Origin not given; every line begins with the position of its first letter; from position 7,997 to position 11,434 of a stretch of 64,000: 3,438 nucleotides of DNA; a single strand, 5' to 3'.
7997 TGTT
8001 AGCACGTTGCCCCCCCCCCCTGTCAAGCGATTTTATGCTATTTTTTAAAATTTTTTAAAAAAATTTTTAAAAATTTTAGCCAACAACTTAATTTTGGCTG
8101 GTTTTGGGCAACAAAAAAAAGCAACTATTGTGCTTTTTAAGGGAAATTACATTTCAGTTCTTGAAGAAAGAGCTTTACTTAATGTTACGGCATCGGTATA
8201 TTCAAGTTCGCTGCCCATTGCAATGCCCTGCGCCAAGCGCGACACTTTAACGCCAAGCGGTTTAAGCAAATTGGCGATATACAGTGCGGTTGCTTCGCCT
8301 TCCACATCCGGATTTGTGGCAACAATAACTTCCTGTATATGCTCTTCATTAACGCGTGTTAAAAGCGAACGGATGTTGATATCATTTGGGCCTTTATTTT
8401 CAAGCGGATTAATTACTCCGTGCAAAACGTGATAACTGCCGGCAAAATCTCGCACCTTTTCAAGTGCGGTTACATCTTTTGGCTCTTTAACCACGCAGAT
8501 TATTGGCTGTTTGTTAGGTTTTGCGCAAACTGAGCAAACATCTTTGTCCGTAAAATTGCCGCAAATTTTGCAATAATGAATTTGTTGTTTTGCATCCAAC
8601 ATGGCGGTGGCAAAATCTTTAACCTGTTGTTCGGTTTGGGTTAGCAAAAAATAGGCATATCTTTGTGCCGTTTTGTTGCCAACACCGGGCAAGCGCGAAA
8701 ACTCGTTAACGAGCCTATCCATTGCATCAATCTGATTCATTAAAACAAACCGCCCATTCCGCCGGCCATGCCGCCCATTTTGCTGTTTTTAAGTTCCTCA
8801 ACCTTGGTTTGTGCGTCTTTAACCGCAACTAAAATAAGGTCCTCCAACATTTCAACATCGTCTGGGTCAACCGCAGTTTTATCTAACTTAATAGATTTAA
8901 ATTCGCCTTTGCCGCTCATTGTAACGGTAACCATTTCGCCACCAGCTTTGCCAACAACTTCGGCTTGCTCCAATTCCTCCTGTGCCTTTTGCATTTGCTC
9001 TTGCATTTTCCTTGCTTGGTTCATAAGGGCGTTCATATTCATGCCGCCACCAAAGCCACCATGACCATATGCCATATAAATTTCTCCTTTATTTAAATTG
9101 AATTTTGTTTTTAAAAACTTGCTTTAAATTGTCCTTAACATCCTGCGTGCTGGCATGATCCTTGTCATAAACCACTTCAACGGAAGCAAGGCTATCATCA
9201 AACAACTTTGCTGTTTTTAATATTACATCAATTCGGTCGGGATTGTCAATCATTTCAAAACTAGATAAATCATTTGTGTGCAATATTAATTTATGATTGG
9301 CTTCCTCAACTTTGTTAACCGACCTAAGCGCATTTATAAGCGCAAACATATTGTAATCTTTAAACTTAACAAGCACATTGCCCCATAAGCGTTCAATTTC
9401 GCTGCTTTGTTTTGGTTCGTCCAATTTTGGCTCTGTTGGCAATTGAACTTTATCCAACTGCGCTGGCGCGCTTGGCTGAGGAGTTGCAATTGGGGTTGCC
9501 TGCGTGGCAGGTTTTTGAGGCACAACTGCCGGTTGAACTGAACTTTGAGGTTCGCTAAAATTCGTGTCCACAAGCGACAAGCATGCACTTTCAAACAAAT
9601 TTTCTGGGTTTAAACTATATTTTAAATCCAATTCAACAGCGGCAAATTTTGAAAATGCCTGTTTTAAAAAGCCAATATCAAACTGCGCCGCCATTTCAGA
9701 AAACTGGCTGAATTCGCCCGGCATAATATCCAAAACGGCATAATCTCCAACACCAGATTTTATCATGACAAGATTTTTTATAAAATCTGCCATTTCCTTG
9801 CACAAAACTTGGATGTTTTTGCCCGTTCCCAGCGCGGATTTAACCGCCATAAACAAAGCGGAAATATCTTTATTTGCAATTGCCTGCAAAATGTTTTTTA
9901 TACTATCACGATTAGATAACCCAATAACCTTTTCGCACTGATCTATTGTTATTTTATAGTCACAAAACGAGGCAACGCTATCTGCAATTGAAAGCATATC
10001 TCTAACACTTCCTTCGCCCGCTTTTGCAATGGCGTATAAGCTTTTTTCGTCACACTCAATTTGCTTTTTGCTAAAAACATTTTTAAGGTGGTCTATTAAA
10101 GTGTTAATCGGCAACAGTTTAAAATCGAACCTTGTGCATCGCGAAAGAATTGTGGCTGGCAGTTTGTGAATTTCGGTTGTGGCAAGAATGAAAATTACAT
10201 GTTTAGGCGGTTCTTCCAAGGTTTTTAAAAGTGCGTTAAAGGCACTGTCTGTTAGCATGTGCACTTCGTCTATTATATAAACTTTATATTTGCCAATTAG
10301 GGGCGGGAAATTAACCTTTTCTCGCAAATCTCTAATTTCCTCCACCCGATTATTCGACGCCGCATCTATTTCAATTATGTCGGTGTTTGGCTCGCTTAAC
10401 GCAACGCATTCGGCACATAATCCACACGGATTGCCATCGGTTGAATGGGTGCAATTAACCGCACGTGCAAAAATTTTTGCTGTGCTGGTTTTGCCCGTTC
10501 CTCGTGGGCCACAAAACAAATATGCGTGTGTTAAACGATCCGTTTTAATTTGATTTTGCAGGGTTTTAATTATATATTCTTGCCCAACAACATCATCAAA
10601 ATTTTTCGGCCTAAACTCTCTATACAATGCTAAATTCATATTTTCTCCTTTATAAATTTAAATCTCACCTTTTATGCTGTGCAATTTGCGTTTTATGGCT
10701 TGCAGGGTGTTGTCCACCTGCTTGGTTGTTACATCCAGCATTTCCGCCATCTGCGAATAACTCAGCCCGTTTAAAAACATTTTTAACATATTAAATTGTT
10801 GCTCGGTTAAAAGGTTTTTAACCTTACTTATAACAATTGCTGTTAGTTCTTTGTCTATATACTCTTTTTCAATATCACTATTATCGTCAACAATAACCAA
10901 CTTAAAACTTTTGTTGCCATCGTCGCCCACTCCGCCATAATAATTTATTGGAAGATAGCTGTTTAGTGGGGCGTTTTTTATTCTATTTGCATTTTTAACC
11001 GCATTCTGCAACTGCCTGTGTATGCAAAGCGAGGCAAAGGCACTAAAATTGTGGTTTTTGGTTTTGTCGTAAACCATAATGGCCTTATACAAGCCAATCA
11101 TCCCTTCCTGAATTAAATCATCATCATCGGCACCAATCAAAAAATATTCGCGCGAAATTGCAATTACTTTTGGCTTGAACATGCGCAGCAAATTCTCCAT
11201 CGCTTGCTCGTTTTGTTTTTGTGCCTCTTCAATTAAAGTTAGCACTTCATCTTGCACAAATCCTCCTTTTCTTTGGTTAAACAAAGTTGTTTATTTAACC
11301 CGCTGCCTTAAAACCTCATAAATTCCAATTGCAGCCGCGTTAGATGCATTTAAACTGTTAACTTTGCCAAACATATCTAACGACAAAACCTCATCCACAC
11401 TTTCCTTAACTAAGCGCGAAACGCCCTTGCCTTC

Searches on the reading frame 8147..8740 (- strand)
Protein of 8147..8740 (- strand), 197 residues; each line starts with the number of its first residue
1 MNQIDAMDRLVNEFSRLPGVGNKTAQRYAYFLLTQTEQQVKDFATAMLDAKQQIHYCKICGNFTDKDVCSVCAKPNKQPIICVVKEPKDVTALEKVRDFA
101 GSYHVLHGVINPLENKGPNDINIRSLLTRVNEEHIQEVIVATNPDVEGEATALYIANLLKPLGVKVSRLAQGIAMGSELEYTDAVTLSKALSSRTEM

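Call 7: search_protein_families(library=pfam, proteins=[window:8147-8740:-])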
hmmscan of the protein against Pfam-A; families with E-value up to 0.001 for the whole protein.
window:8147-8740:- (197 aa): 5 families
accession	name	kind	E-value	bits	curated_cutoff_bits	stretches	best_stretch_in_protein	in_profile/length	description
PF13662.12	Toprim_4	-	6e-24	84.5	25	1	81-170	3-85/85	Toprim domain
PF21176.3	RecR_HhH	-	2.5e-15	56.4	27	1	8-50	2-44/45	RecR, helix-hairpin-helix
PF01751.28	Toprim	-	4e-12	46.6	23.1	1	81-168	2-95/96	Toprim domain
PF21175.2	RecR_C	-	6.5e-10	38.7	22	1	172-195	1-24/24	RecR, C-terminal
PF02132.21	RecR_ZnF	-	3.8e-09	36.5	22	1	54-73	1-20/21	RecR, Cys4-zinc finger domain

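Call 8: find_encoding_contigs(protein=window:8147-8740:-, flank=3000, max_places=10)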
Protein window:8147-8740:- (197 aa): 3 contigs read that carry it; 3 places shown.
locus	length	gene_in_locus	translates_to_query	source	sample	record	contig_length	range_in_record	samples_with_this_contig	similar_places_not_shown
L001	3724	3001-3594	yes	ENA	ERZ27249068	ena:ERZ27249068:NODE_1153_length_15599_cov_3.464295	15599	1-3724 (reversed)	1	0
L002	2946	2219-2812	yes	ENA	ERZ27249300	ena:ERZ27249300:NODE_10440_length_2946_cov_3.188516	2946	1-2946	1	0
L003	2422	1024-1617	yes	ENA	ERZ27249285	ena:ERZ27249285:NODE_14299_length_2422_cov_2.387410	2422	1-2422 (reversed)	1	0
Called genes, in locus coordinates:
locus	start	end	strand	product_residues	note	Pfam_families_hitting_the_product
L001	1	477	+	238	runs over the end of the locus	PF08032:SpoU_sub_bind, PF00588:SpoU_methylase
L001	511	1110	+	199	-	PF04542:Sigma70_r2, PF08281:Sigma70_r4_2 (weak)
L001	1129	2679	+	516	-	PF05496:RuvB_N (faint), PF13177:DNA_pol3_delta2, PF00004:AAA, PF13401:AAA_22 (weak), PF22608:DNAX_ATPase_lid, PF12169:DNA_pol3_gamma3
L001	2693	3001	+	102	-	PF02575:YbaB_DNA_bd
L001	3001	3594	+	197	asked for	PF21176:RecR_HhH, PF02132:RecR_ZnF, PF01751:Toprim, PF13662:Toprim_4, PF21175:RecR_C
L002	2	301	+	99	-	?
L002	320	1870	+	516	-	PF05496:RuvB_N (faint), PF13177:DNA_pol3_delta2, PF00004:AAA, PF13401:AAA_22 (weak), PF22608:DNAX_ATPase_lid, PF12169:DNA_pol3_gamma3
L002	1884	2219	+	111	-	PF02575:YbaB_DNA_bd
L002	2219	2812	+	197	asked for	PF21176:RecR_HhH, PF02132:RecR_ZnF, PF01751:Toprim, PF13662:Toprim_4, PF21175:RecR_C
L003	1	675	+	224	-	?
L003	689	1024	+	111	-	PF02575:YbaB_DNA_bd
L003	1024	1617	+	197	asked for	PF21176:RecR_HhH, PF02132:RecR_ZnF, PF01751:Toprim, PF13662:Toprim_4, PF21175:RecR_C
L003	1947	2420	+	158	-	?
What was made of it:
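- Tried and rejected: RecR gave three contigs (call 8).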

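Call 13: find_related_loci(query=window:8147-8740:-, collection=genome_contigs, flank=4000)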
Query window:8147-8740:- (197 aa) in genome_contigs; peptide patterns used: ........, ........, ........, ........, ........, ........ (x = any residue, [..] = any of these).
136 stretches matched a pattern; 89 encode a relative of the query (tblastn E <= 1e-3); the best 80 are kept; 80 distinct loci.
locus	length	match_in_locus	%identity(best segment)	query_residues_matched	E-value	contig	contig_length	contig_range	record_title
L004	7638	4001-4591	92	1-197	1e-126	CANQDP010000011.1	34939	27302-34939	MAG: uncultured Clostridia bacterium isolate Lapin-008__bin23 genome assembly, contig: Lapin-008__NODE_1450_length_34939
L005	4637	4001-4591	91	1-197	3e-126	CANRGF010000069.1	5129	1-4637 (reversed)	MAG: uncultured Clostridia bacterium isolate Lapin-021__bin12 genome assembly, contig: Lapin-021__NODE_19866_length_5129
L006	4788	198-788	88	1-197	4e-121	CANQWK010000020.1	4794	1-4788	MAG: uncultured Clostridia bacterium isolate Lapin-014__bin47 genome assembly, contig: Lapin-014__NODE_16213_length_4794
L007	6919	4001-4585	83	3-197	2e-114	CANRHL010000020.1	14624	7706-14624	MAG: uncultured Clostridia bacterium isolate Lapin-030__bin21 genome assembly, contig: Lapin-030__NODE_5627_length_14624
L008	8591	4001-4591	84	1-197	1e-113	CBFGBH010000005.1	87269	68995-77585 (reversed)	MAG: Candidatus Onthoplasma sp. isolate ena-SAMPLE-TAB-24-07-2025-15:39:17:980-14992 genome assembly, contig: opera_cont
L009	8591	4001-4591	81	1-197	3e-113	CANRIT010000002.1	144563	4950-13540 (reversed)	MAG: uncultured Clostridia bacterium isolate Lapin-024__bin88 genome assembly, contig: Lapin-024__NODE_71_length_144563_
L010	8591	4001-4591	80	1-197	8e-113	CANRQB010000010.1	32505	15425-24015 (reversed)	MAG: uncultured Clostridia bacterium isolate Lapin-017__bin20 genome assembly, contig: Lapin-017__NODE_606_length_32505_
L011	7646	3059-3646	83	2-197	2e-112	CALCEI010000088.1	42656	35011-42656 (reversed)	MAG TPA_asm: uncultured Clostridia bacterium isolate SRR6425769_bin.90_CONCOCT_v1.1_MAG genome assembly, contig: ERZ1767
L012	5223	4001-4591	79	1-197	4e-112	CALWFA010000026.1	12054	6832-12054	MAG: uncultured Clostridia bacterium isolate BRZ_AR__bin81 genome assembly, contig: BRZ_AR__NODE_6322_length_12054_cov_1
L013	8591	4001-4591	80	1-197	2e-111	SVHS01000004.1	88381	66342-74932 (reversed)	MAG: Clostridiales bacterium isolate SIG390 NODE_6390_length_88381_cov_2.937850, whole genome shotgun sequence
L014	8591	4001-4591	80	1-197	3e-111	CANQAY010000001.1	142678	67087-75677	MAG: uncultured Clostridia bacterium isolate Lapin-002__bin66 genome assembly, contig: Lapin-002__NODE_104_length_142678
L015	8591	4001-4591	81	1-197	7e-111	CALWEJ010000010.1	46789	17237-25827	MAG: uncultured Clostridia bacterium isolate BRZ_PF__bin32 genome assembly, contig: BRZ_PF__NODE_905_length_46789_cov_16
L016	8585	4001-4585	81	3-197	1e-109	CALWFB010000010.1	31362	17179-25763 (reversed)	MAG: uncultured Clostridia bacterium isolate BRZ_FV__bin19 genome assembly, contig: BRZ_FV__NODE_1616_length_31362_cov_6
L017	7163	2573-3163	77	1-197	4e-109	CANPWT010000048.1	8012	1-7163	MAG: uncultured Clostridia bacterium isolate Lapin-005__bin102 genome assembly, contig: Lapin-005__NODE_12661_length_801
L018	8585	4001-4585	79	3-197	2e-108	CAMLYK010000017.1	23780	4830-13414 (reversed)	MAG: uncultured Clostridia bacterium isolate ERR4304452_bin.33_MetaWRAP_v1.1_MAG genome assembly, contig: NODE_2549_leng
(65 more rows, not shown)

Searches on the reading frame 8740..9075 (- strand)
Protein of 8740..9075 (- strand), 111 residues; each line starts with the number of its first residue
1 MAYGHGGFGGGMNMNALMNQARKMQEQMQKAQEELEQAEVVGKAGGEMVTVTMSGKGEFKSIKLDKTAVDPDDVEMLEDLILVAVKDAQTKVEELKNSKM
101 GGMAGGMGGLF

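Call 7: search_protein_families(library=pfam, proteins=[window:8740-9075:-])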
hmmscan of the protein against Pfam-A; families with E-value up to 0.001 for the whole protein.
window:8740-9075:- (111 aa): 1 family
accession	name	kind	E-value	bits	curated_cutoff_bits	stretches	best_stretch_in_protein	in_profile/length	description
PF02575.21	YbaB_DNA_bd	-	4.8e-34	116.8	25.5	1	18-107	1-90/91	YbaB/EbfC DNA-binding family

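Call 17: find_encoding_contigs(protein=window:8740-9075:-, flank=3000, max_places=10)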
Protein window:8740-9075:- (111 aa): 4 contigs read that carry it; 4 places shown.
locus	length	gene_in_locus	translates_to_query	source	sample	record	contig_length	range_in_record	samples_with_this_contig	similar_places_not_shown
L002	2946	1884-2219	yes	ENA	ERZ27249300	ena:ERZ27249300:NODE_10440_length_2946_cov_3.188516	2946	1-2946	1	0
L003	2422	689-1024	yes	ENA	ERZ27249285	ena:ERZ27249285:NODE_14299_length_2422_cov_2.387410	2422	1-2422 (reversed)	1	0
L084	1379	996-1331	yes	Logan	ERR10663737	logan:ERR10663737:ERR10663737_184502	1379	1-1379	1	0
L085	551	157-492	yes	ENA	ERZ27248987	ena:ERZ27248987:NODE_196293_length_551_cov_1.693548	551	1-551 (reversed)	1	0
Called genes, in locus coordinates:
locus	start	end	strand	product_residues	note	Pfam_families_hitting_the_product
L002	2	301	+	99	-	?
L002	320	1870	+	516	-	PF05496:RuvB_N (faint), PF13177:DNA_pol3_delta2, PF00004:AAA, PF13401:AAA_22 (weak), PF22608:DNAX_ATPase_lid, PF12169:DNA_pol3_gamma3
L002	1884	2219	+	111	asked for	PF02575:YbaB_DNA_bd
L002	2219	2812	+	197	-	PF21176:RecR_HhH, PF02132:RecR_ZnF, PF01751:Toprim, PF13662:Toprim_4, PF21175:RecR_C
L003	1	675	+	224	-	?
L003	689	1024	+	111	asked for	PF02575:YbaB_DNA_bd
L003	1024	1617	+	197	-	PF21176:RecR_HhH, PF02132:RecR_ZnF, PF01751:Toprim, PF13662:Toprim_4, PF21175:RecR_C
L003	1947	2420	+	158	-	?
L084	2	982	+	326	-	?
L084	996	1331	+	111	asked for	PF02575:YbaB_DNA_bd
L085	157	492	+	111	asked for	PF02575:YbaB_DNA_bd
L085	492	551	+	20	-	?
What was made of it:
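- Tried and rejected: YbaB gave four (call 17).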

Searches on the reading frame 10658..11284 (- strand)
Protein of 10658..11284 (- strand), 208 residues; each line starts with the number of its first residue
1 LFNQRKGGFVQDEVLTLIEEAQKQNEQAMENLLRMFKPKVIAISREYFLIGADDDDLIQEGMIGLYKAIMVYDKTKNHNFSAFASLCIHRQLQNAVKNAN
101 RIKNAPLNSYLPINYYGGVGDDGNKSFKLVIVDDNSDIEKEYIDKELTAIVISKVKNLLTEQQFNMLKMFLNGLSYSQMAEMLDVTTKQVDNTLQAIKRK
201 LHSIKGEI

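Call 7: search_protein_families(library=pfam, proteins=[window:10658-11284:-])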
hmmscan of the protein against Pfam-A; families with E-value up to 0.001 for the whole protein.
window:10658-11284:- (208 aa): 3 families
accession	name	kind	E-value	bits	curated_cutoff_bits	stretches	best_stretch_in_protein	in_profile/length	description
PF04542.20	Sigma70_r2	-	4.8e-13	49.1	24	1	32-101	1-70/71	Sigma-70 region 2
PF08281.18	Sigma70_r4_2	-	2.7e-06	27.4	25.7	1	157-201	9-54/54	Sigma-70, region 4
PF00196.25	GerE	-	0.00023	21.2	23.5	1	158-201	2-45/57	Bacterial regulatory proteins, luxR family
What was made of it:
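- Tried and rejected: Considered because an ECF-like sigma gene lies at 10658-11284 (call 7).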
